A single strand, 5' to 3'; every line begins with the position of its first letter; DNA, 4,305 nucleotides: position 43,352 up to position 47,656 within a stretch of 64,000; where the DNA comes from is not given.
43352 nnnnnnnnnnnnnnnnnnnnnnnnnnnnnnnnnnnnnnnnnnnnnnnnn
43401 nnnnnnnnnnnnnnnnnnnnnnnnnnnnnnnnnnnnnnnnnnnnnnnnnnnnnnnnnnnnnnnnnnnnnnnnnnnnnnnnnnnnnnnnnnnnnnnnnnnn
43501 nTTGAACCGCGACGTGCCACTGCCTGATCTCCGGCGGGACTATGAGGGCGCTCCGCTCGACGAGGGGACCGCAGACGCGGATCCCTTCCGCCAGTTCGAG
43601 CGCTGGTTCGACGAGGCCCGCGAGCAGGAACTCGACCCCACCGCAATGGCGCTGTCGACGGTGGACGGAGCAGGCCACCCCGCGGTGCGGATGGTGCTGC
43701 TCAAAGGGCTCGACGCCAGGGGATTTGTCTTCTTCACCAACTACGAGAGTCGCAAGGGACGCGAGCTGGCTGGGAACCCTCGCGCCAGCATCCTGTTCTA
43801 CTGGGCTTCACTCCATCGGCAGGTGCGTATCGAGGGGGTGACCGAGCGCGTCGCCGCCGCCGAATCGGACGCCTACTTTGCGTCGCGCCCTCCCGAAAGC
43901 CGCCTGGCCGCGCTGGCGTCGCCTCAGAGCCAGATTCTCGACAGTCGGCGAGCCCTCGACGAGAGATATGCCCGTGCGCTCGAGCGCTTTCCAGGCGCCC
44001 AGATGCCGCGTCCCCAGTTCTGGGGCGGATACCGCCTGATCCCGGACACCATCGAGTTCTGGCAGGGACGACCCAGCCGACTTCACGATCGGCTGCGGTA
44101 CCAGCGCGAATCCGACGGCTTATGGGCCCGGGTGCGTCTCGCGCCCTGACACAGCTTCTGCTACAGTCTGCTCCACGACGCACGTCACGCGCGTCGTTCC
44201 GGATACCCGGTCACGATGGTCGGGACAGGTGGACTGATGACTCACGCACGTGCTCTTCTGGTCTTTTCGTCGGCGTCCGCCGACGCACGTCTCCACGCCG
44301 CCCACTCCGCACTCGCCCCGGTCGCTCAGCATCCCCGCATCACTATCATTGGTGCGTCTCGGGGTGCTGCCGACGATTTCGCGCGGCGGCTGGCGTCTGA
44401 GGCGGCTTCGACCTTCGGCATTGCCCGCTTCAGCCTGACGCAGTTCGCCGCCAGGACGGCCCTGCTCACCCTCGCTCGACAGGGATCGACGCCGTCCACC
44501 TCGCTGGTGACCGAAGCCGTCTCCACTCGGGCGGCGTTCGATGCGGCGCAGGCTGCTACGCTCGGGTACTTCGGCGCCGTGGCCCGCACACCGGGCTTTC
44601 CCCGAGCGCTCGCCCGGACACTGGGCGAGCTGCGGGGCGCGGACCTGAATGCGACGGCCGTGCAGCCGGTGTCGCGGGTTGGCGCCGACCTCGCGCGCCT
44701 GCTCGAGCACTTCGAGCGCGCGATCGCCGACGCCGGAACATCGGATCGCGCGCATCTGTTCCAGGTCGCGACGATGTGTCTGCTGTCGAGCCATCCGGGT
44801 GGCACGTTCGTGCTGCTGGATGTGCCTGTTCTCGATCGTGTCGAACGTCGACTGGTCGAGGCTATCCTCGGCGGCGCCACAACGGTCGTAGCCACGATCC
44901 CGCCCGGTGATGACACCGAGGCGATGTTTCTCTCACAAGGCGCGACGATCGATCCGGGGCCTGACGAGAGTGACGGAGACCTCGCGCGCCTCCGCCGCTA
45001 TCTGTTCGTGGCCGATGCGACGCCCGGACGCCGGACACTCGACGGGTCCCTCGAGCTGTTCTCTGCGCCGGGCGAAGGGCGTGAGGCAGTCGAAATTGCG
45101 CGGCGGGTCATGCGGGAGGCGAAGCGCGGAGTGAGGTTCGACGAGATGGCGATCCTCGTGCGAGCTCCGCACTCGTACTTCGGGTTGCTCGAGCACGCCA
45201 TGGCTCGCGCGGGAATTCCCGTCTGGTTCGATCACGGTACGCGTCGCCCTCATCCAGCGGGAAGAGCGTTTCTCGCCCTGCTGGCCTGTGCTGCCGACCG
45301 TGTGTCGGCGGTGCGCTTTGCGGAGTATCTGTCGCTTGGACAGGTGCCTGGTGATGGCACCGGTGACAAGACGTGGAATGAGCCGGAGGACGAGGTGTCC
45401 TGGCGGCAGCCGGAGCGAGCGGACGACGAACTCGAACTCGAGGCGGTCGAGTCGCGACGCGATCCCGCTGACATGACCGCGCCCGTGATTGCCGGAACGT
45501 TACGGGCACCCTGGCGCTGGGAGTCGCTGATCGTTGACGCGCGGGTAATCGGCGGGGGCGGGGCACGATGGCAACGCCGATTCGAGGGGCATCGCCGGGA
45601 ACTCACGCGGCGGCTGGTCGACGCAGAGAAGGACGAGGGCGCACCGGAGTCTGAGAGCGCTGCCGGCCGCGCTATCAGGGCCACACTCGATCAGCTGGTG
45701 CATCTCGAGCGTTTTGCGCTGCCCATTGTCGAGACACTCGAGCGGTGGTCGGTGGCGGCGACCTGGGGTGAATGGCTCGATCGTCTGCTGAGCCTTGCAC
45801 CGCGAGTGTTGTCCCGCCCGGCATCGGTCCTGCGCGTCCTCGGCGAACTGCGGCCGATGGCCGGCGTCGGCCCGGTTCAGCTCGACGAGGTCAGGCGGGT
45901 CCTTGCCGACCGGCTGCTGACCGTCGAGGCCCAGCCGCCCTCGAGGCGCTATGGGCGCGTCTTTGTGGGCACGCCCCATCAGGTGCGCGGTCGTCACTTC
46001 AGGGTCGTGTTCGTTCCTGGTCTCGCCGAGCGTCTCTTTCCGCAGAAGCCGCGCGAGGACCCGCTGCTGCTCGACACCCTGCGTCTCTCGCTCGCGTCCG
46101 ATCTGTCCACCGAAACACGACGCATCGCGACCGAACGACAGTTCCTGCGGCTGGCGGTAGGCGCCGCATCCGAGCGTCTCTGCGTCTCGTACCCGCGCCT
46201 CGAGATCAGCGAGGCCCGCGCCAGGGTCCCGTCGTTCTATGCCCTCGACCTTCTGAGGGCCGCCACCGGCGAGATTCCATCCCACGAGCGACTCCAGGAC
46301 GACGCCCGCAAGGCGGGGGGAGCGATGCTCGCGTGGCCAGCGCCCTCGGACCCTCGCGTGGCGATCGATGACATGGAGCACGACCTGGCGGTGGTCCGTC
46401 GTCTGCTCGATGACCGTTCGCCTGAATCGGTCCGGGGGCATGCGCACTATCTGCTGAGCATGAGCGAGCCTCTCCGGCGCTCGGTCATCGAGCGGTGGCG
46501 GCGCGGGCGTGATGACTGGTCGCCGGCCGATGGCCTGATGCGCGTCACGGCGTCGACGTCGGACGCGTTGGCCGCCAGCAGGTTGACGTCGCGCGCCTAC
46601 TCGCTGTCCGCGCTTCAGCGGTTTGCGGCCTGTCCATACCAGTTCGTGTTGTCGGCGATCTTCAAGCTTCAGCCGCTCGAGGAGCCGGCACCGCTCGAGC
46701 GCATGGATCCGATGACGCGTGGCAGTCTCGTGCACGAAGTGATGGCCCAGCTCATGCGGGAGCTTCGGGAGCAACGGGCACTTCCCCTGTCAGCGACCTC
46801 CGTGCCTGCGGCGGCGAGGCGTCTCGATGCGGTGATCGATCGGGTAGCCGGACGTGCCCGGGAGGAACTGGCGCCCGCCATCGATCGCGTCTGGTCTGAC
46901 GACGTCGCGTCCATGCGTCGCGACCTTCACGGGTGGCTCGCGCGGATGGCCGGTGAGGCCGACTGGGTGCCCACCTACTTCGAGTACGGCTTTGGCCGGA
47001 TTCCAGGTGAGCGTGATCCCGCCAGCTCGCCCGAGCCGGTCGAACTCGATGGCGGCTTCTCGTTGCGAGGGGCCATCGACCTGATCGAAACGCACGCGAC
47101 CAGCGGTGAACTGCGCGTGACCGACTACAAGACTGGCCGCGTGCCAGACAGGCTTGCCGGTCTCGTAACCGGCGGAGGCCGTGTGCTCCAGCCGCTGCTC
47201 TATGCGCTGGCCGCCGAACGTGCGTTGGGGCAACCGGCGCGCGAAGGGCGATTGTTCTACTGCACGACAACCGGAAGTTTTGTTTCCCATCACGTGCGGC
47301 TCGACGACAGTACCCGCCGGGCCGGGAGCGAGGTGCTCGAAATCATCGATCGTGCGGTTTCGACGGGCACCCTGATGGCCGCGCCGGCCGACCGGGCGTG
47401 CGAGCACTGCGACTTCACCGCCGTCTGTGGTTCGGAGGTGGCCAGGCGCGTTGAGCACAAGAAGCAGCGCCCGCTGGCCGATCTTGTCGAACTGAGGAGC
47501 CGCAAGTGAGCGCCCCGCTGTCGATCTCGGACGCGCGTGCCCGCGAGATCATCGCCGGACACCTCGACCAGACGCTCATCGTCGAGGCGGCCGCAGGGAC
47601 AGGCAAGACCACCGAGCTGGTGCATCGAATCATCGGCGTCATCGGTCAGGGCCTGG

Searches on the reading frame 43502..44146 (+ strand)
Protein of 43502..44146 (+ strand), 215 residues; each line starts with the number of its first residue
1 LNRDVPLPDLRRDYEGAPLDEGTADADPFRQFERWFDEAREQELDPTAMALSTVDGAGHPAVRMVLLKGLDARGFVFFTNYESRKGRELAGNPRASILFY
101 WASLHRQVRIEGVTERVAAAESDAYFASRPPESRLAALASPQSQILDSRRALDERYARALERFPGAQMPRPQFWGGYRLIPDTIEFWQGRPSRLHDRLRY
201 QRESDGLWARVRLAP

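Call 22: search_protein_families(library=pfam, proteins=[window:43502-44146:+], max_evalue=0.00001)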
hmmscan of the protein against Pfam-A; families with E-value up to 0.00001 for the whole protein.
window:43502-44146:+ (215 aa): 3 families
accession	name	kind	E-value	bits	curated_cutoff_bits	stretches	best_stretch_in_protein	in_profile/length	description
PF01243.27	PNPOx_N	-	6.7e-25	88.2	28.1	1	37-153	3-110/120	Pyridoxamine 5'-phosphate oxidase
PF10590.14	PNP_phzG_C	-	6.5e-22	77.6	27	1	174-215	1-42/42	Pyridoxine 5'-phosphate oxidase C-terminal dimerisation region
PF12766.13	Pyridox_oxase_2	-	6.7e-08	33.5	26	1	41-114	16-96/100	Pyridoxamine 5'-phosphate oxidase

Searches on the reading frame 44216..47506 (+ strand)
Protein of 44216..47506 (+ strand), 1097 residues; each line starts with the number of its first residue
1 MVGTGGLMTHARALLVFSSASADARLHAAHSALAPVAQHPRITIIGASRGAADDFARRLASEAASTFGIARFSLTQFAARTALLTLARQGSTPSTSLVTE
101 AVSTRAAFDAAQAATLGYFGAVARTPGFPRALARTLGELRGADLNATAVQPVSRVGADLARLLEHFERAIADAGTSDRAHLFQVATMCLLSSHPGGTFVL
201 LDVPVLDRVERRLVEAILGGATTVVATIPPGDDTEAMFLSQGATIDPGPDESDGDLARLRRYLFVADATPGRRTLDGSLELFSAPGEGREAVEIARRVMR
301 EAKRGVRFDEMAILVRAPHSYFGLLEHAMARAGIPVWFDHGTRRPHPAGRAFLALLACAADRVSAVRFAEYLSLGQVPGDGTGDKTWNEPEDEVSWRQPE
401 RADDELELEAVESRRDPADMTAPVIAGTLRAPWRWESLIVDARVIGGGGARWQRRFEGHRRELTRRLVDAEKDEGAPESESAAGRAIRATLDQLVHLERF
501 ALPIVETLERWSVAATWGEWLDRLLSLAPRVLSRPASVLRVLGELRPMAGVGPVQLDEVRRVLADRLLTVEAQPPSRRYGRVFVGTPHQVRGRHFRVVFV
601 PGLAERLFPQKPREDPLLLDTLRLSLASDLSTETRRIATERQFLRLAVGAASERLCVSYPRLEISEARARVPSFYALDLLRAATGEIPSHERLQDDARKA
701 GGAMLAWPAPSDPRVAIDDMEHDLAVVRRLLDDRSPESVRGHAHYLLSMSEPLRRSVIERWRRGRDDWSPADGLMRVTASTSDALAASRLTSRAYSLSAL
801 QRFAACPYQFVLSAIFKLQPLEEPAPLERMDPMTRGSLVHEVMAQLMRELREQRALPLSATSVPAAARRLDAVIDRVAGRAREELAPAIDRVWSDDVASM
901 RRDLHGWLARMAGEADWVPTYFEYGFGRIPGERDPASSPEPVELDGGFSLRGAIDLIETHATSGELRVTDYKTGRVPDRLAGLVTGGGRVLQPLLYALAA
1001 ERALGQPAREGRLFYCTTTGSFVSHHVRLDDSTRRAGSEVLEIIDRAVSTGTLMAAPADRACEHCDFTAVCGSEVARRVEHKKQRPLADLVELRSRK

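Call 22: search_protein_families(library=pfam, proteins=[window:44216-47506:+], max_evalue=0.00001)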
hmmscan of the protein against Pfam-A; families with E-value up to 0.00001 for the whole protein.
window:44216-47506:+ (1097 aa): 2 families
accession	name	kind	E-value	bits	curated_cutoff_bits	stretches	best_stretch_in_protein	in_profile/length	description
PF12705.13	PDDEXK_1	-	2.2e-33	116.7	22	1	795-1071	2-246/247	PD-(D/E)XK nuclease superfamily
PF13361.12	UvrD_C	-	9.8e-06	25.6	25.6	0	562-659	267-347/350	UvrD-like helicase C-terminal domain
